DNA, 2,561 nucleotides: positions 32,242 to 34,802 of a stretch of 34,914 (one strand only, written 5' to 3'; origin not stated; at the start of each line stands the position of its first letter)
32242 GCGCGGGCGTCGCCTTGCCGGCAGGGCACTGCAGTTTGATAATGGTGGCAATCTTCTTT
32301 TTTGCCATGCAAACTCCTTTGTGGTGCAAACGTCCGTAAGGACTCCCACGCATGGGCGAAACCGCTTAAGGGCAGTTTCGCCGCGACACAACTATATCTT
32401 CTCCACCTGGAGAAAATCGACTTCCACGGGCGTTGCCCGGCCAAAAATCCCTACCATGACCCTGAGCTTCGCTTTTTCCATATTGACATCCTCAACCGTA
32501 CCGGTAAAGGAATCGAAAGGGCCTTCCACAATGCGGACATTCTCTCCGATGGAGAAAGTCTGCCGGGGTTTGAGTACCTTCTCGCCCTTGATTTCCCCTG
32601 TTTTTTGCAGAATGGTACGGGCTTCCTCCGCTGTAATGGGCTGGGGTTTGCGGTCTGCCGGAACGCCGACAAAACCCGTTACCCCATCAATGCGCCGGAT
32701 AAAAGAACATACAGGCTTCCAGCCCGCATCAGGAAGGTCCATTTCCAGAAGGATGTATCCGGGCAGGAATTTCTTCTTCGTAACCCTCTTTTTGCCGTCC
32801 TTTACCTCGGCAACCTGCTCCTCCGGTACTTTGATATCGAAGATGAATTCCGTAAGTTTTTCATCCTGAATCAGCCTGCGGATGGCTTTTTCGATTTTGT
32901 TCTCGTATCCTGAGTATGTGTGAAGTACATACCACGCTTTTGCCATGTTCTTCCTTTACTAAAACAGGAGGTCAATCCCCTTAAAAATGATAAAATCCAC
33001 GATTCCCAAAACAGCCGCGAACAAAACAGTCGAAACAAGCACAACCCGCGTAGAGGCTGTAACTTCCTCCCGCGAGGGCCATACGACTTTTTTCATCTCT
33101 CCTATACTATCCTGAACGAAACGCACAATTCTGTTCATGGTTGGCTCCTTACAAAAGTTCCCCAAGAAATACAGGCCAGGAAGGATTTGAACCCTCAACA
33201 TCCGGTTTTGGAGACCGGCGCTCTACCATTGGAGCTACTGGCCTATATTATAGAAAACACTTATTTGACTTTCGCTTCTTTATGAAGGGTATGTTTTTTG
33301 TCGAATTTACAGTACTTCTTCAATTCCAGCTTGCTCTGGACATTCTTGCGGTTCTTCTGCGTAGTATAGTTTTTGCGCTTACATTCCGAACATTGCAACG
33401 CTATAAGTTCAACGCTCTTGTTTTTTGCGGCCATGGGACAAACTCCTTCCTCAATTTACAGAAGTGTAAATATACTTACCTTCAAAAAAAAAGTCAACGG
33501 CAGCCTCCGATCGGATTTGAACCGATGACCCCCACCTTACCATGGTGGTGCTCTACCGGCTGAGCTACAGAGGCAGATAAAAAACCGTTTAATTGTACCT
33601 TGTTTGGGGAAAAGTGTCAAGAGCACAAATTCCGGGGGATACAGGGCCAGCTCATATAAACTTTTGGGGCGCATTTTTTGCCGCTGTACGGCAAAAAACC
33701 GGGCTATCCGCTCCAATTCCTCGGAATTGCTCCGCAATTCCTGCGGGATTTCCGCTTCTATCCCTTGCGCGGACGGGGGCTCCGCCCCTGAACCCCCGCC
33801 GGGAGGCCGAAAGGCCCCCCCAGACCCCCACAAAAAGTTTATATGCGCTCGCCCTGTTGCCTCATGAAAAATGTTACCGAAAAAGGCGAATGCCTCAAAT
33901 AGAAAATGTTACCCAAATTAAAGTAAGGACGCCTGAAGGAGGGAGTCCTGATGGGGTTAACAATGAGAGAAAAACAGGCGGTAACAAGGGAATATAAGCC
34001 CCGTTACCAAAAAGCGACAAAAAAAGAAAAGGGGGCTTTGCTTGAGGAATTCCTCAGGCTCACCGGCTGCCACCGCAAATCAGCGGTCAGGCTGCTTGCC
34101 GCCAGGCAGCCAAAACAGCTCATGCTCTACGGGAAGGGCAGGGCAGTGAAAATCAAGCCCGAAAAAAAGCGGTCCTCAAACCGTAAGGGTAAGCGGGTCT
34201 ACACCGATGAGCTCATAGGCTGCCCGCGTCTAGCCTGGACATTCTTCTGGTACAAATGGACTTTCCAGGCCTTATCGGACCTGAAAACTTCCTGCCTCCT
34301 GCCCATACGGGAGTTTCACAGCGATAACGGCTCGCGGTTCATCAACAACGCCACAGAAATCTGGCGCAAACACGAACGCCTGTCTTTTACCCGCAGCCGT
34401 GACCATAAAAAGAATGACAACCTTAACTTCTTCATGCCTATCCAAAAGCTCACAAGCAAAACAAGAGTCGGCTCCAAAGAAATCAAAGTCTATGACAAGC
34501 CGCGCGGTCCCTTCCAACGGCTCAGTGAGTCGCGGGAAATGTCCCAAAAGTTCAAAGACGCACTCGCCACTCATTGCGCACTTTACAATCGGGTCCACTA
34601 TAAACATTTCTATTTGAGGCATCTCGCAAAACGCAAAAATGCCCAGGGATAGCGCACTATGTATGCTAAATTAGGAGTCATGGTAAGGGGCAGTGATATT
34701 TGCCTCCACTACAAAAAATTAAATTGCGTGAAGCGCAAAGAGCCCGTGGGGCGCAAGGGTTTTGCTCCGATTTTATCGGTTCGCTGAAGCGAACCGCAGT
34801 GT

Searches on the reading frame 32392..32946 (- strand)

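Call 15: search_protein_families(library=pfam, proteins=[window:32392-32946:-])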
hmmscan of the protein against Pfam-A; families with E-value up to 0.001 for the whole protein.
window:32392-32946:- (184 aa): 3 families
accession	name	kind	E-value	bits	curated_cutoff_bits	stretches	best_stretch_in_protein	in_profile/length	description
PF02357.24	NusG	-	1.6e-24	86.7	22.2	1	3-112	1-92/93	Transcription termination factor nusG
PF00467.35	KOW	-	3.2e-05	24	22.3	1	134-163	2-31/32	KOW motif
PF23290.1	KOW5_SPT5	-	0.00071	19.5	27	0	133-160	2-29/46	Transcription elongation factor SPT5, fifth KOW domain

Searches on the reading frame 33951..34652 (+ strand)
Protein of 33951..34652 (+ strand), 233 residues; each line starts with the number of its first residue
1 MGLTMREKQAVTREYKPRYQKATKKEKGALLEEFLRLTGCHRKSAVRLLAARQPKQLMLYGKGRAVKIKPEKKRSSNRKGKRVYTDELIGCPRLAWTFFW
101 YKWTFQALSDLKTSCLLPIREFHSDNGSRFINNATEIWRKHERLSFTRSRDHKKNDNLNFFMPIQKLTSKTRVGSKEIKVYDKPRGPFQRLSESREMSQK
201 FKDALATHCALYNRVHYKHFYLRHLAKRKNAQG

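Call 15: search_protein_families(library=pfam, proteins=[window:33951-34652:+])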
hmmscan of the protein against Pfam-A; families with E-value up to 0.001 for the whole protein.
window:33951-34652:+ (233 aa): 0 families

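Call 49: search_protein_families(library=ncbifam, proteins=[window:33951-34652:+], max_evalue=0.01)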
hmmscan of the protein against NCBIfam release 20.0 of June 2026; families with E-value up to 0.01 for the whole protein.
window:33951-34652:+ (233 aa): 0 families

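Call 51: search_dna_similar(query=window:33951-34652:+, collection=plasmids, mode=protein, max_evalue=0.001, max_rows=10)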
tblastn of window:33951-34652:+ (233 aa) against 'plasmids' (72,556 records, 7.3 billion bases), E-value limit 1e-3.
Records with a match: 67; places in all: 90; records where one place covers at least 80% of the query: 0.
Best place of each record, by identity: <60% 67.
By first word of the organism name: Bradyrhizobium 14; Rhizobium 11; Sinorhizobium 10; Leptospira 6; Novosphingobium 4; Enterobacter 3; Rhizorhabdus 2; Paraburkholderia 2; Edwardsiella 2; Arthrobacter 1; and 12 more.
By predicted mobility (MOB-suite, as given by PLSDB): conjugative 31; non-mobilizable 19; mobilizable 17.
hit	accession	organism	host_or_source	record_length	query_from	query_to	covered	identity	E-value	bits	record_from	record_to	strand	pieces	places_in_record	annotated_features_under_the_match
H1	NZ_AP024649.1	Arthrobacter sp. StoSoilB13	-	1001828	76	205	56%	30.0%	3e-9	64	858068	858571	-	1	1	none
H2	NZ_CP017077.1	Novosphingobium resinovorum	single cell,soil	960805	102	233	57%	27.7%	5e-9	63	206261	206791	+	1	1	ISNCY family transposase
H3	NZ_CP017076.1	Novosphingobium resinovorum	single cell,soil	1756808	102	233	57%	27.7%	5e-9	63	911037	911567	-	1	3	none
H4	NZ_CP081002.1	Sphingobium sp. V4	cell culture,soil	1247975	105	233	55%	28.2%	2e-8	61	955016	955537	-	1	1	record has no annotation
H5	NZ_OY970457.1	Mycobacterium riyadhense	-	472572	102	206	45%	31.9%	2e-11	71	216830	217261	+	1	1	DDE-type integrase/transposase/recombinase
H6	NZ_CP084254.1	Caballeronia sp. Sq4a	Anasa tristis,Cell culture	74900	83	207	54%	26.3%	7e-4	47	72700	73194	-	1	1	transposase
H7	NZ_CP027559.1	Rhodococcus rhodochrous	mixed culture,sewage tank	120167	102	206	45%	29.9%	5e-9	63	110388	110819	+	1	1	none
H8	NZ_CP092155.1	Leptospira interrogans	Homo sapiens,blood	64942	94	197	45%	30.1%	1e-9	65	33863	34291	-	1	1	hypothetical protein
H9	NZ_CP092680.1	Leptospira interrogans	Homo sapiens,blood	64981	94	197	45%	30.1%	1e-9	65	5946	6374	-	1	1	hypothetical protein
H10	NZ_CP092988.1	Leptospira interrogans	Homo sapiens,blood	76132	94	197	45%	30.1%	1e-9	65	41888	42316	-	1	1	none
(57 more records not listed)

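Call 89: find_homologous_proteins(query=window:33951-34652:+, max_evalue=0.00001)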
Query window:33951-34652:+ (233 aa): 338 proteins with E <= 0.00001 among 487 candidates; the best 120 are listed.
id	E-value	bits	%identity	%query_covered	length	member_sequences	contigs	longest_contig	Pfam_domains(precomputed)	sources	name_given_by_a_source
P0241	7.9e-151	518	100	98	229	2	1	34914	-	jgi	jgi:hypothetical protein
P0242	1.3e-86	308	53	51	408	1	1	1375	PF00665.33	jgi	jgi:hypothetical protein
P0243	2.1e-86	307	54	51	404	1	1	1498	PF00665.33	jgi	jgi:transposase InsO family protein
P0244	5.0e-86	306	55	51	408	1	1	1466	PF00665.33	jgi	jgi:hypothetical protein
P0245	3.9e-85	303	51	51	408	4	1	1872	PF00665.33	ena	-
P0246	5.6e-85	303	53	51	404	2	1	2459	PF00665.33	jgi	-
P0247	6.1e-85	303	63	53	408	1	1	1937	PF00665.33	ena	-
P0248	1.2e-84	302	54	51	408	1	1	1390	PF00665.33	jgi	jgi:transposase InsO family protein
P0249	1.3e-84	301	54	51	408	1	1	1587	PF00665.33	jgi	jgi:hypothetical protein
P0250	1.0e-83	298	53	51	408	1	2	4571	PF00665.33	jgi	-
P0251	5.2e-83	296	52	51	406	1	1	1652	PF00665.33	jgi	jgi:hypothetical protein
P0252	5.3e-83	296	52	51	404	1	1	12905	PF00665.33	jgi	-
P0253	1.5e-82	295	56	49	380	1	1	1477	PF00665.33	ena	-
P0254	3.0e-82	294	53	51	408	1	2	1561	PF00665.33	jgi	-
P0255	3.3e-82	294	72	44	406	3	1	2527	PF00665.33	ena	-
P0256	4.9e-82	293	52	51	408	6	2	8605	PF00665.33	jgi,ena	-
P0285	7.5e-76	273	70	44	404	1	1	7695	PF00665.33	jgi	jgi:transposase InsO family protein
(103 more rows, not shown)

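Call 90: find_encoding_contigs(protein=P0285, flank=4000, max_places=3)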
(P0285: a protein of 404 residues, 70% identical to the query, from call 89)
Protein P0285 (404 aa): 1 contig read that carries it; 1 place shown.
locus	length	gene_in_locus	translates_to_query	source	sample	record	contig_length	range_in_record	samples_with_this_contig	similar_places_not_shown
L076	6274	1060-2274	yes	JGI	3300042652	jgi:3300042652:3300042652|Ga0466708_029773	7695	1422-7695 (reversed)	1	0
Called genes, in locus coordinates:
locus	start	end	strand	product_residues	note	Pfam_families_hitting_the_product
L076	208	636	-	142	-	PF00665:rve, PF13683:rve_3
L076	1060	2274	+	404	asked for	PF00665:rve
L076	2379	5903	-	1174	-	-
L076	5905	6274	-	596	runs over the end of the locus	?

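Call 91: find_encoding_contigs(protein=P0256, flank=4000, max_places=4)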
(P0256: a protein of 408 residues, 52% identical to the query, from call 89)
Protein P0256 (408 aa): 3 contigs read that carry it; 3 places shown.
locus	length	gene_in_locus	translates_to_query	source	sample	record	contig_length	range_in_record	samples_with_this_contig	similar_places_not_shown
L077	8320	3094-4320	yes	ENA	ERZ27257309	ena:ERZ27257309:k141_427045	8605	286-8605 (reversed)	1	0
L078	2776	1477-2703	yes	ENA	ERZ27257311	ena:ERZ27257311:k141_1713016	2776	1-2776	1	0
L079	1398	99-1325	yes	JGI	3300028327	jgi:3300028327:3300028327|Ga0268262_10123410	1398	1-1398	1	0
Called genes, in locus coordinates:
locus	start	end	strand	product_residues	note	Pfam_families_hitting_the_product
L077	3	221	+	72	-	?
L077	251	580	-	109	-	PF13560:HTH_31, PF12844:HTH_19, PF01381:HTH_3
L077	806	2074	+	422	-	PF13306:LRR_5, PF05725:FNIP (faint), PF13306:LRR_5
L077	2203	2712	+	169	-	-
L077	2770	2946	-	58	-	-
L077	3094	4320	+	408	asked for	PF00665:rve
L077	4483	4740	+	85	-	-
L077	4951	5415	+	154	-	PF01609:DDE_Tnp_1 (weak)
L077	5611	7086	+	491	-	-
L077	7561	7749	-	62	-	-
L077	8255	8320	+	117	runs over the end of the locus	?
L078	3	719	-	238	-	PF00702:Hydrolase, PF13419:HAD_2, PF13242:Hydrolase_like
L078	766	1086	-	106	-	PF02452:PemK_toxin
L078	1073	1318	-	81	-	-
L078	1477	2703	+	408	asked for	PF00665:rve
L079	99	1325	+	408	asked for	PF00665:rve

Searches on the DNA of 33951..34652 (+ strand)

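Call 92: search_with_rna_model(model_id=R1, sources=[L076, L077, L078, L079, L074, L075], max_evalue=1)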
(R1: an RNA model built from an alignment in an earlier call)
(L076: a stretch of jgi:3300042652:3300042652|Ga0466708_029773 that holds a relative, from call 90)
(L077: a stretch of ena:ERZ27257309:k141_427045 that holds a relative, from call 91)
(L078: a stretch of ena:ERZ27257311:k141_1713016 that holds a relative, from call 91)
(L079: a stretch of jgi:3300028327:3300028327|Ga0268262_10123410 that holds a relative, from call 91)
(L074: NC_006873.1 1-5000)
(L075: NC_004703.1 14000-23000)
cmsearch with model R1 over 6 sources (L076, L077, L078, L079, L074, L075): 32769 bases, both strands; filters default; matches with E-value up to 1: 2.
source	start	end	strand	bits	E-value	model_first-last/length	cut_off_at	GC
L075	4645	4726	-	45.1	3.1e-09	1-100/100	no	0.61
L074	722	798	-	36.4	4.6e-07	1-100/100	no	0.6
